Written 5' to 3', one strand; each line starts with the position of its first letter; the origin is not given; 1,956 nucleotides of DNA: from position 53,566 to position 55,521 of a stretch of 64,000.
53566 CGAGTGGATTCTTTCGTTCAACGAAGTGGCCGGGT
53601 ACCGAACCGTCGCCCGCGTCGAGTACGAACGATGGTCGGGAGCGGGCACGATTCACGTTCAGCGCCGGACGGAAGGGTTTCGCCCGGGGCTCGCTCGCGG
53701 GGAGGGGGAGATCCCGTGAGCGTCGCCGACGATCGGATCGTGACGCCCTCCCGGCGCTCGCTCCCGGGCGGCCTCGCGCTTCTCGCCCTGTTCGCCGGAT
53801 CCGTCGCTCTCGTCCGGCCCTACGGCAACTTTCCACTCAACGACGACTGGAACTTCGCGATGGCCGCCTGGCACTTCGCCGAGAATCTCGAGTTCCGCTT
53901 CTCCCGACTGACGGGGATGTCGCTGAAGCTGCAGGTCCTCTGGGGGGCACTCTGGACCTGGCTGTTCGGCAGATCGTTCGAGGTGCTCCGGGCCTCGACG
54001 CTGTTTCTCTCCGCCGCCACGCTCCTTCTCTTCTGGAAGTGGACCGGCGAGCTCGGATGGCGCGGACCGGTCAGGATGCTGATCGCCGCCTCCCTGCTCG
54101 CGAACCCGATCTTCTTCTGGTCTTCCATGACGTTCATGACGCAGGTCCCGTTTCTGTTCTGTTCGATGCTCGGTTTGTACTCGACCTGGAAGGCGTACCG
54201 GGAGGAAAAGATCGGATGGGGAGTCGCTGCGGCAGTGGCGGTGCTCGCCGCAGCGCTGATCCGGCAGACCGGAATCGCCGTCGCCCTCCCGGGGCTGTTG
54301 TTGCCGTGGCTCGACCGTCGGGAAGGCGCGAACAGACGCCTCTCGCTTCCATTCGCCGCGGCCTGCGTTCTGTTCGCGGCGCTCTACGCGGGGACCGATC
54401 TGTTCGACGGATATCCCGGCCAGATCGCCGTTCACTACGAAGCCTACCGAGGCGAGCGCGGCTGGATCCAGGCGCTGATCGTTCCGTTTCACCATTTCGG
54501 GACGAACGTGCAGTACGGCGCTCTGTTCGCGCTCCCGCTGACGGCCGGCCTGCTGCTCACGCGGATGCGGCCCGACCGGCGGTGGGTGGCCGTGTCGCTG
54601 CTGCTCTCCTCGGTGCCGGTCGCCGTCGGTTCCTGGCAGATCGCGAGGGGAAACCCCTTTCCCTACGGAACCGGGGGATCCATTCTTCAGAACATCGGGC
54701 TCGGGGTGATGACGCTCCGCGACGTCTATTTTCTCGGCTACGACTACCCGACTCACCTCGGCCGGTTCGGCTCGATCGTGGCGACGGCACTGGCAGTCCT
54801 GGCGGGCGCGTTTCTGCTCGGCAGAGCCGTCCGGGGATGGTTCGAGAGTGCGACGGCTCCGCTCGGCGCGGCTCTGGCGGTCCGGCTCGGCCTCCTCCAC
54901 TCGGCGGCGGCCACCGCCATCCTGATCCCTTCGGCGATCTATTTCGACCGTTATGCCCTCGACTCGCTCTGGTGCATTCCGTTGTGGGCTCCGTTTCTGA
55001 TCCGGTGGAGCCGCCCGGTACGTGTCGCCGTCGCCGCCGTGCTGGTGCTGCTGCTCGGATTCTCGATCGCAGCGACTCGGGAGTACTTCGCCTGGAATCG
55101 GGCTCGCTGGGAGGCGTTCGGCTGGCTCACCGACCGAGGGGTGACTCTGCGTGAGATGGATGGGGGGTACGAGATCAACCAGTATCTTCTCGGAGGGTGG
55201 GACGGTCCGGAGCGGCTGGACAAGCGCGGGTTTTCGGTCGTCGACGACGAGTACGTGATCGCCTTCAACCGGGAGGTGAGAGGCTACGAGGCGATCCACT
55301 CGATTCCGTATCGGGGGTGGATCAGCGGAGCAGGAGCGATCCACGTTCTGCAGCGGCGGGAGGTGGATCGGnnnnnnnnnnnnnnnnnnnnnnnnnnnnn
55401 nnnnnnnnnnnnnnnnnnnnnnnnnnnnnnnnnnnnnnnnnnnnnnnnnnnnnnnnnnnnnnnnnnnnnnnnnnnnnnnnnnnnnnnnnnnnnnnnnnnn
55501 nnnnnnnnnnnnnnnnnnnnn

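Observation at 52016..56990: Three tandem, translationally coupled GT-C-like polytopic glycosyltransferase paralogs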

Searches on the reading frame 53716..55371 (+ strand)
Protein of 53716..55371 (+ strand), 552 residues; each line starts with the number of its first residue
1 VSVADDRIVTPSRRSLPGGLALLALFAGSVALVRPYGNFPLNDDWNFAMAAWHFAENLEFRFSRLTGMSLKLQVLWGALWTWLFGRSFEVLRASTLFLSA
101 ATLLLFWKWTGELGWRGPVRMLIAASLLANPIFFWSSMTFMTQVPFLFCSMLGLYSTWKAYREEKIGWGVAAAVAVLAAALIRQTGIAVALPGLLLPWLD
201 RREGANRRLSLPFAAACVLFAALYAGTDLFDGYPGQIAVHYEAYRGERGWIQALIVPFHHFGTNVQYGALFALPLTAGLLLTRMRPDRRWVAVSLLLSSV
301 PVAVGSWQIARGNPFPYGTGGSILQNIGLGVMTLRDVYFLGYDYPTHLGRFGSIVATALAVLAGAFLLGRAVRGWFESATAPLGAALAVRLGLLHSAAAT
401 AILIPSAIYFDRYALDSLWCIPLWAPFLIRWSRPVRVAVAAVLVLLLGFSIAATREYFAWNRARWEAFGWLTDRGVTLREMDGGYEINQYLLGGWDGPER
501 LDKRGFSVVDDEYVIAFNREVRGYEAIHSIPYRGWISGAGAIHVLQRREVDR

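Call 7: search_protein_families(library=pfam, proteins=[window:53716-55371:+], max_evalue=1)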
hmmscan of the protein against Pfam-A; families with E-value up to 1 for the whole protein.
window:53716-55371:+ (552 aa): 2 families
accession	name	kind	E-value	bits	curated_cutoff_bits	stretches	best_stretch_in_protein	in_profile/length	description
PF13231.12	PMT_2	-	4.8e-05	24.1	26.1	1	78-222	11-151/160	Dolichyl-phosphate-mannose-protein mannosyltransferase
PF02366.24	PMT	-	0.002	18.2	22.7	1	82-198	75-198/245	Dolichyl-phosphate-mannose-protein mannosyltransferase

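Call 8: search_protein_families(library=ncbifam, proteins=[window:53716-55371:+], max_evalue=1)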
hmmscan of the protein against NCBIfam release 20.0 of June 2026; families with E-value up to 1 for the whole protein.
window:53716-55371:+ (552 aa): 1 family
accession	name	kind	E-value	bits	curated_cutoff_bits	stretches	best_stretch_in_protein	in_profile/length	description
NF047440.1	LA3751_2_3_fam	subfamily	0.0002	20.3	200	1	78-226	90-238/460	LA_3751/LA_3752 family putative glycosyltransferase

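Call 18: find_homologous_proteins(query=window:53716-55371:+)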
Query window:53716-55371:+ (552 aa): 172 proteins with E <= 0.001 among 8000 candidates; the best 120 are listed.
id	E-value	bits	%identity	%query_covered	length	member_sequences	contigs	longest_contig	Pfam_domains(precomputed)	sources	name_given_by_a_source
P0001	0.0e+0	1244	100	100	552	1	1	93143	-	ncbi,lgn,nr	ncbi:MAG TPA: hypothetical protein VMS56_07930 [Thermoanaerobaculia bacterium]|nr:hypothetical prote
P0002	1.7e-245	834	69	94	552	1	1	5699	-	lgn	-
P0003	1.3e-237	808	69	93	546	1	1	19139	-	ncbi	ncbi:MAG: hypothetical protein ABR517_14885 [Thermoanaerobaculia bacterium]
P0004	4.5e-131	456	47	94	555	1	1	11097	-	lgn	-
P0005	8.3e-129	449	47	95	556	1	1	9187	PF13231.13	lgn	-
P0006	1.5e-128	448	47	94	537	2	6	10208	-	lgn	-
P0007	2.8e-126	441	45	93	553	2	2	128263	-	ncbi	ncbi:MAG: hypothetical protein ACYC7A_08320 [Thermoanaerobaculia bacterium]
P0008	4.7e-125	436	44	97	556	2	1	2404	-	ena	-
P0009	1.0e-124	435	46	96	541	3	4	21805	-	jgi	jgi:hypothetical protein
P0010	7.7e-124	432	44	97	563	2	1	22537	-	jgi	jgi:hypothetical protein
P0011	1.9e-122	428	46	93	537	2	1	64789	PF13231.13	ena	-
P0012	2.1e-121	424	43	96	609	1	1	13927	-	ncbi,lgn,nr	ncbi:MAG: hypothetical protein NDJ92_04635 [Thermoanaerobaculia bacterium]|nr:hypothetical protein [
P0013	3.1e-120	421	43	96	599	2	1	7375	-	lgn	-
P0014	4.0e-120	420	44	95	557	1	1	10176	-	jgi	-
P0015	1.2e-119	419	44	94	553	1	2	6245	-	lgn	-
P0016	5.4e-119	416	44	97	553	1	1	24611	PF13231.13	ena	-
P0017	1.2e-118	415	44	93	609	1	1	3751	PF13231.13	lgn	-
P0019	4.7e-117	410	43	96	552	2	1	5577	PF13231.13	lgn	-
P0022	6.6e-115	403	44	94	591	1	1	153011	PF13231.13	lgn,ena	-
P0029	5.2e-112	393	42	94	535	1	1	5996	PF13231.13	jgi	jgi:4-amino-4-deoxy-L-arabinose transferase-like glycosyltransferase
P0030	8.5e-112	393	43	95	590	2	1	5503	PF13231.13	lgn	-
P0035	1.7e-108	382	41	96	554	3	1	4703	PF13231.13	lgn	-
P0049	3.0e-101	358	39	95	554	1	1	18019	PF13231.13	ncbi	ncbi:MAG: ArnT family glycosyltransferase [Thermoanaerobaculia bacterium]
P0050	3.0e-101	358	41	97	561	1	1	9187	PF13231.13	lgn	-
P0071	5.9e-80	288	37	93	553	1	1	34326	PF13231.13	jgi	jgi:hypothetical protein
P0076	1.7e-77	279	36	97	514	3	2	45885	PF13231.13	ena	-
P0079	2.3e-76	276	35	93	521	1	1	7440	PF13231.13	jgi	jgi:Dolichyl-phosphate-mannose-protein mannosyltransferase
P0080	2.5e-76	276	35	98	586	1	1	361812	PF13231.13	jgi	jgi:hypothetical protein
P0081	4.0e-76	275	35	94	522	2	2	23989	PF13231.13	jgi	-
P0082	1.1e-75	274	36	97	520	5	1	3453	PF13231.13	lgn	-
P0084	3.1e-75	272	34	97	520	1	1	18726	PF13231.13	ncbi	ncbi:MAG: glycosyltransferase family 39 protein [Thermoanaerobaculia bacterium]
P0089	6.6e-75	271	37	90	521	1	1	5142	PF13231.13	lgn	-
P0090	8.0e-75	271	36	96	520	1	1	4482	PF13231.13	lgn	-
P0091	1.1e-74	270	35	96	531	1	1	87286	PF13231.13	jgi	jgi:hypothetical protein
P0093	2.9e-74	269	37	94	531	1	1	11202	PF13231.13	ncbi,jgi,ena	ncbi:MAG TPA: glycosyltransferase family 39 protein [Thermoanaerobaculia bacterium]|jgi:hypothetical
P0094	4.3e-74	268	37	91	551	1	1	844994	PF13231.13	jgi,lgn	jgi:hypothetical protein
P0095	5.3e-74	268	36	91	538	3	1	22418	PF13231.13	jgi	jgi:hypothetical protein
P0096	1.5e-73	266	37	93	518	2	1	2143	PF13231.13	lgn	-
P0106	6.7e-71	258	35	93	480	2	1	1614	PF13231.13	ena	-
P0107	1.0e-70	257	35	95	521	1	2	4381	PF13231.13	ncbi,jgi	jgi:hypothetical protein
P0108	1.2e-70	257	33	97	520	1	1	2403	PF13231.13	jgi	jgi:hypothetical protein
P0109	5.3e-70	255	36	97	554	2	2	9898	PF13231.13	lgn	-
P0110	6.2e-70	254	36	93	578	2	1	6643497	PF13231.13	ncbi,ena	-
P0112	5.4e-69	251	35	97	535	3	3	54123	PF13231.13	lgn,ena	-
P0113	4.0e-68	248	35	93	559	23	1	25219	PF13231.13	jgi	-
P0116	1.7e-67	246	33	93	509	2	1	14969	PF13231.13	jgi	-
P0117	9.3e-67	244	35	98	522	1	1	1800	PF13231.13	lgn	-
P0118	1.2e-66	244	35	93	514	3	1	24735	PF13231.13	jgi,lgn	-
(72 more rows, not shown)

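Call 21: search_solved_structures(query=window:53716-55371:+, max_evalue=10)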
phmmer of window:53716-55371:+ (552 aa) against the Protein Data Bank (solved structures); distinct sequences matched with E-value up to 10: 0.

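Call 25: search_solved_structures(query=A1, max_evalue=10, show_alignments=2)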
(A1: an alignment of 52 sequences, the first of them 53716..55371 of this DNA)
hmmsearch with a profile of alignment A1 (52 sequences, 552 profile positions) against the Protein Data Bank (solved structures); distinct sequences matched with E-value up to 10: 0.

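Call 26: search_protein_families(library=pfam, alignment_id=A1, max_evalue=0.01)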
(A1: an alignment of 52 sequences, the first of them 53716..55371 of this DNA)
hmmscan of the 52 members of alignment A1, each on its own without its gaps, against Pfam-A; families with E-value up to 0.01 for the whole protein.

A. member 1, window:53716-55371:+ (552 aa): 2 families
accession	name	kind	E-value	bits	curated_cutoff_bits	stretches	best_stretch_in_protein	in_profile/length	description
PF13231.12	PMT_2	-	4.8e-05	24.1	26.1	1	78-222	11-151/160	Dolichyl-phosphate-mannose-protein mannosyltransferase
PF02366.24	PMT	-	0.002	18.2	22.7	1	82-198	75-198/245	Dolichyl-phosphate-mannose-protein mannosyltransferase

B. families by the number of members that match (of 52 scanned): 4 families
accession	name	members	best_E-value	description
PF13231.12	PMT_2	39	4.9e-12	Dolichyl-phosphate-mannose-protein mannosyltransferase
PF02366.24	PMT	7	0.00021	Dolichyl-phosphate-mannose-protein mannosyltransferase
PF19484.4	DUF6020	1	3.7e-05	Family of unknown function (DUF6020)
PF25093.1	DUF7807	1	0.0067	Family of unknown function (DUF7807)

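Call 30: find_encoding_contigs(protein=P0003, flank=10000, max_places=3)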
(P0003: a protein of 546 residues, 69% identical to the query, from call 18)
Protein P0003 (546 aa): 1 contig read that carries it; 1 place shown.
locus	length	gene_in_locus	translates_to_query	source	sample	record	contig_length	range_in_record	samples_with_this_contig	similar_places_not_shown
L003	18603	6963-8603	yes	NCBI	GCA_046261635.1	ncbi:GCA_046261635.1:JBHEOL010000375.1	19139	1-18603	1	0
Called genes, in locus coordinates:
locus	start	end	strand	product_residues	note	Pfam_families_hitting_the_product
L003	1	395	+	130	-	PF00562:RNA_pol_Rpb2_6, PF04560:RNA_pol_Rpb2_7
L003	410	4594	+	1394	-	PF04997:RNA_pol_Rpb1_1, PF00623:RNA_pol_Rpb1_2, PF04983:RNA_pol_Rpb1_3, PF05000:RNA_pol_Rpb1_4, PF04998:RNA_pol_Rpb1_5, PF01333:Apocytochr_F_C (faint), PF01551:Peptidase_M23 (faint)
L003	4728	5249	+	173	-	PF12867:DinB_2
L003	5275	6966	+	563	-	-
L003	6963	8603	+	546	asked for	-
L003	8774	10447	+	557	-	PF13231:PMT_2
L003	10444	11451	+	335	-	PF00535:Glycos_transf_2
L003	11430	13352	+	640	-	PF13522:GATase_6, PF13537:GATase_7, PF00733:Asn_synthase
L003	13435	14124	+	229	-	PF02353:CMAS (weak), PF05175:MTS (faint), PF13489:Methyltransf_23, PF13847:Methyltransf_31, PF08241:Methyltransf_11, PF08242:Methyltransf_12, PF13649:Methyltransf_25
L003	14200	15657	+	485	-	-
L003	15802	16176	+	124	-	PF00164:Ribosom_S12_S23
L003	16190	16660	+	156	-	PF00177:Ribosomal_S7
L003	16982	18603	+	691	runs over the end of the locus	PF00009:GTP_EFTU, PF03144:GTP_EFTU_D2, PF22042:EF-G_D2, PF14492:EFG_III, PF16658:RF3_C (faint), PF03764:EFG_IV, PF00679:EFG_C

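Call 31: find_encoding_contigs(protein=P0007, flank=10000, max_places=3)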
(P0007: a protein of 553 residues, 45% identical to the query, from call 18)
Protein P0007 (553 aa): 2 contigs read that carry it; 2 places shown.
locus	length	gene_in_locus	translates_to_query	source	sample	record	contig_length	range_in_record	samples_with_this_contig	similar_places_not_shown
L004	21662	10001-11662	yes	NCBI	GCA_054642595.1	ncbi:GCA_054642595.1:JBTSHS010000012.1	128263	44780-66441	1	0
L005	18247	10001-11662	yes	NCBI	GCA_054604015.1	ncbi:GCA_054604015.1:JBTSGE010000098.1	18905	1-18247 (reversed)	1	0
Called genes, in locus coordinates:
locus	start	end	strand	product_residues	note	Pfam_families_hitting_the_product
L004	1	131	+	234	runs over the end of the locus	PF00687:Ribosomal_L1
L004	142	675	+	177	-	PF00466:Ribosomal_L10, PF27436:RL10_C (faint)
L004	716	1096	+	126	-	PF16320:Ribosomal_L12_N, PF00542:Ribosomal_L12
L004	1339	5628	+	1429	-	PF04563:RNA_pol_Rpb2_1, PF04561:RNA_pol_Rpb2_2, PF04565:RNA_pol_Rpb2_3, PF10385:RNA_pol_Rpb2_45, PF00562:RNA_pol_Rpb2_6, PF04560:RNA_pol_Rpb2_7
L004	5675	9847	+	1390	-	PF04997:RNA_pol_Rpb1_1, PF00623:RNA_pol_Rpb1_2, PF04983:RNA_pol_Rpb1_3, PF05000:RNA_pol_Rpb1_4, PF04998:RNA_pol_Rpb1_5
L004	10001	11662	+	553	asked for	-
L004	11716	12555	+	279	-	PF00535:Glycos_transf_2, PF10111:Glyco_tranf_2_2, PF13641:Glyco_tranf_2_3, PF13632:Glyco_trans_2_3 (faint)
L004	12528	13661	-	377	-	PF13439:Glyco_transf_4, PF13579:Glyco_trans_4_4, PF00534:Glycos_transf_1, PF13692:Glyco_trans_1_4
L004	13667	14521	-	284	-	-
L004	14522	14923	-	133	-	PF10066:DUF2304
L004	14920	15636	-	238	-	PF00535:Glycos_transf_2, PF13641:Glyco_tranf_2_3 (weak)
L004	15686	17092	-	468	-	PF09913:DUF2142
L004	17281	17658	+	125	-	PF00164:Ribosom_S12_S23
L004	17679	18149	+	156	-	PF00177:Ribosomal_S7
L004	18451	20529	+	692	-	PF00009:GTP_EFTU, PF03144:GTP_EFTU_D2, PF22042:EF-G_D2, PF14492:EFG_III, PF16658:RF3_C (faint), PF03764:EFG_IV, PF00679:EFG_C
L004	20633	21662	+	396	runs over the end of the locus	PF00009:GTP_EFTU, PF03144:GTP_EFTU_D2, PF03143:GTP_EFTU_D3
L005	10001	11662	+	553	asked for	-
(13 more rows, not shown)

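Call 39: predict_structure(alignment_id=A1)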
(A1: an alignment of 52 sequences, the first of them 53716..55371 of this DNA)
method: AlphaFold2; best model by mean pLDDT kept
length: 552 residues; sequences in the alignment: 52
mean_pLDDT: 93.1   pTM: 0.93
mean pLDDT of the five models: 93.1, 92.6, 91.7, 91.4, 91.1
residues with pLDDT >= 90: 457; 70-90: 77; 50-70: 13; < 50: 5
segments of 3 or more residues with pLDDT < 50: 1-4
pLDDT, mean of each block of 10 residues (from residue 1): 49 81 98 95 92 97 86 98 98 98 98 94 98 98 97 98 97 98 96 93 83 98 95 84 89 92 97 98 91 94 96 86 88 92 91 96 97 94 94 98 91 97 97 97 98 97 97 96 92 86 87 97 97 94 94 45
secondary structure, 60 per line:
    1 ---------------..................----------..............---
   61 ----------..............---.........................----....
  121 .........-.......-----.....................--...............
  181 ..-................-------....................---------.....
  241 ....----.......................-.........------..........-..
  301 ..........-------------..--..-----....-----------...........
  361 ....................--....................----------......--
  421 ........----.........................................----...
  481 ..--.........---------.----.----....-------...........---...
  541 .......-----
elements in order: H16-33 H44-57 H71-84 H88-112 H117-129 H131-137 H143-163 H166-182 H184-199 H207-226 H236-244 H249-271 H273-281 H288-297 H299-310 H335-338 H350-380 H383-402 H413-418 H421-428 H433-473 H485-493 E513-516 E524-534 E538-547

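Call 41: fold_search(model_id=the predicted structure, library=pdb)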
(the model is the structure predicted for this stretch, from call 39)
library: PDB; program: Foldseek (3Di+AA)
matches with E <= 10: 188; with E <= 0.001: 4
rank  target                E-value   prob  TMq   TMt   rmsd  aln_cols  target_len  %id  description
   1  5f15                  7.6e-06  1.00  0.36  0.37  16.0       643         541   14  Crystal Structure of ArnT from Cupriavidus metallidurans bound to Undecaprenyl phosphate (released 2016-02-17)
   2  5ezm                  9.1e-06  1.00  0.38  0.38  16.4       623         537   15  Crystal Structure of ArnT from Cupriavidus metallidurans in the apo state (released 2016-02-17)
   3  7e9s_A                4.1e-04  1.00  0.43  0.30  13.0       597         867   16  Archaeal oligosaccharyltransferase AglB from Archaeoglobus fulgidus in complex with an inhibitory peptide and a dolich (released 2021-09-08)
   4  9s6u_A                4.1e-04  1.00  0.42  0.42  11.9       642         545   14  Ternary cryo-EM structure of human ALG9 with Dol25-PP-GlcNAc2Man8, Dol25-P-Man and Fab (released 2026-03-18)
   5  8pn9_A                1.5e-03  1.00  0.45  0.39  12.8       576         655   13  Structure of human oligosaccharyltransferase OST-A complex bound to NGI-1 (released 2024-05-08)
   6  9i5k_A                1.8e-03  1.00  0.43  0.48  16.4       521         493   13  Structure of the Chaetomium thermophilum Pmt4 homodimer (C2 symmetry) (released 2025-12-24)
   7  9s6s_A                4.0e-03  1.00  0.39  0.40  12.4       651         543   14  Ternary cryo-EM structure of human ALG9 with Dol25-PP-GlcNAc2Man6, Dol25-P-Man and Fab (released 2026-03-18)
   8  8b6l_I                4.8e-03  0.98  0.29  0.24  20.7       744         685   11  Subtomogram average of the human Sec61-TRAP-OSTA-translocon (released 2022-12-07)
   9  9i5l_A                5.0e-03  1.00  0.30  0.24   5.7       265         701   16  Structure of the Chaetomium thermophilum Pmt4 homodimer (C1 symmetry) (released 2025-12-24)
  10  6s7t_A                5.2e-03  1.00  0.43  0.35  12.5       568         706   11  Cryo-EM structure of human oligosaccharyltransferase complex OST-B (released 2019-12-18)
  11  7bvh_A                8.4e-03  0.99  0.33  0.19  16.8       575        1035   15  Crystal structure of arabinosyltransferase EmbC2-AcpM2 complex from Mycobacterium smegmatis complexed with di-arabinos (released 2020-04-29)
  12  8agc_A                9.6e-03  1.00  0.44  0.36  13.8       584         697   13  Structure of yeast oligosaccharylransferase complex with lipid-linked oligosaccharide and non-acceptor peptide bound (released 2022-12-07)
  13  7bvc_A                1.0e-02  0.98  0.34  0.19  17.7       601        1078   12  Cryo-EM structure of Mycobacterium smegmatis arabinosyltransferase EmbA-EmbB-AcpM2 in complex with ethambutol (released 2020-04-29)
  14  6p25_B                1.1e-02  1.00  0.29  0.24   4.7       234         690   12  Structure of S. cerevisiae protein O-mannosyltransferase Pmt1-Pmt2 complex bound to the sugar donor and a peptide acce (released 2019-07-10)
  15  9n9j_I                1.2e-02  0.99  0.33  0.26  18.4       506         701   14  Structure of a GRP94 folding intermediate engaged with a CCDC134- and FKBP11-bound secretory translocon (released 2025-11-19)
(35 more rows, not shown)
